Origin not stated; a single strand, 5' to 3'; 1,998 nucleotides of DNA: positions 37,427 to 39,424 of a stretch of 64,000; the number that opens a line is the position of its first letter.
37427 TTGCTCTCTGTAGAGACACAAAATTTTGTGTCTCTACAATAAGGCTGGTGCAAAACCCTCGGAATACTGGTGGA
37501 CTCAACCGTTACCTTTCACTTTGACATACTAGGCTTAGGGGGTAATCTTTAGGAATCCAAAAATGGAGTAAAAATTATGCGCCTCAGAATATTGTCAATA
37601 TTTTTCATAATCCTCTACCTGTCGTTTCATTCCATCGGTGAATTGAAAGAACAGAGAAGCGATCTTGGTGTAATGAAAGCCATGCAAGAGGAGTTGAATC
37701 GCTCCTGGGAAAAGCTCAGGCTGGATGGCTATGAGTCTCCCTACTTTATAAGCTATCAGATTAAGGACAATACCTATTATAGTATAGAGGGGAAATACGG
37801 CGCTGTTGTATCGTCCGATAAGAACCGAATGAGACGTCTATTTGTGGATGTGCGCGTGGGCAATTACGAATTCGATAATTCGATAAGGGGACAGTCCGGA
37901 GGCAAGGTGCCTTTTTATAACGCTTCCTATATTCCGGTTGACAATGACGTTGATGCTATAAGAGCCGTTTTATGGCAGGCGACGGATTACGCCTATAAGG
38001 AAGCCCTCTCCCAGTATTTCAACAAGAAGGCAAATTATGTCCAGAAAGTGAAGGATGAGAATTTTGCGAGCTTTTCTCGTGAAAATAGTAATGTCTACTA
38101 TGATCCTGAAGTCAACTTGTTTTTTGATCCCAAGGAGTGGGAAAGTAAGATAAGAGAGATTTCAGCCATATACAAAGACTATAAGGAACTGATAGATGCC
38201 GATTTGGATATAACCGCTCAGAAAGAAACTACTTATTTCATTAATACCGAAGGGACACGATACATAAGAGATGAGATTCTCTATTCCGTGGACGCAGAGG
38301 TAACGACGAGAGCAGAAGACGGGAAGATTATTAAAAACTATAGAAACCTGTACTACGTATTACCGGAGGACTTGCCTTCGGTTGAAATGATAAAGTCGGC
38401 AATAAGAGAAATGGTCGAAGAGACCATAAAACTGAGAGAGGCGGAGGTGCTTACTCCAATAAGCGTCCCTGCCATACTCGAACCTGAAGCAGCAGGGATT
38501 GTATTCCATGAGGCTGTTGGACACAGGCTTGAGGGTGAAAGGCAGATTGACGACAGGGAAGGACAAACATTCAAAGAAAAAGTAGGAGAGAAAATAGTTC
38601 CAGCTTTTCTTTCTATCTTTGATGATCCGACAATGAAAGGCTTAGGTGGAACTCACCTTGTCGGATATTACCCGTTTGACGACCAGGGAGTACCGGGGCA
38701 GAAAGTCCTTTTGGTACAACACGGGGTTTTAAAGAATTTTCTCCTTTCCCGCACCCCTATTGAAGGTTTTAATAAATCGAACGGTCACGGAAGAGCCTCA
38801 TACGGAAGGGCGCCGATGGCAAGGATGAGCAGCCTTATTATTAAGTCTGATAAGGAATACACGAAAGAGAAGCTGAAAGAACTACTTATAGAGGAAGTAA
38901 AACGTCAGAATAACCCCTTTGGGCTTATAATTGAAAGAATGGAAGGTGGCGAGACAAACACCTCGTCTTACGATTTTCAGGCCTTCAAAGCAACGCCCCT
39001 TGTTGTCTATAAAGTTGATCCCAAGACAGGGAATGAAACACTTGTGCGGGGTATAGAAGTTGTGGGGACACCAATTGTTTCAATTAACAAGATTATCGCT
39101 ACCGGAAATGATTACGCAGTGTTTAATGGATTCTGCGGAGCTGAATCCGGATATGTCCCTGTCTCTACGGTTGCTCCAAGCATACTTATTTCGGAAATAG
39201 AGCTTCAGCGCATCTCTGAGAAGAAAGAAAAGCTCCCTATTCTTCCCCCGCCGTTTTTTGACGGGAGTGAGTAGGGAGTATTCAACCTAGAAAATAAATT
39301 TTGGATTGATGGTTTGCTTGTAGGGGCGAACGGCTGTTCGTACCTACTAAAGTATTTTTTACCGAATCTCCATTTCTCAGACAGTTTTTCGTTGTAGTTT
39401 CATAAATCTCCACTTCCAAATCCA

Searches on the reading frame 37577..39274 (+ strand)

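Call 15: search_protein_families(library=pfam, proteins=[window:37577-39274:+], max_evalue=0.00001)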
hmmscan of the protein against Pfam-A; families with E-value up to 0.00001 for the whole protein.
window:37577-39274:+ (565 aa): 1 family
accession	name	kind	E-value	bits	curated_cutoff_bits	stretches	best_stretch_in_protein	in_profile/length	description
PF19289.4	PmbA_TldD_3rd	-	1.3e-36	126.3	22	1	297-543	4-218/220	PmbA/TldA metallopeptidase C-terminal domain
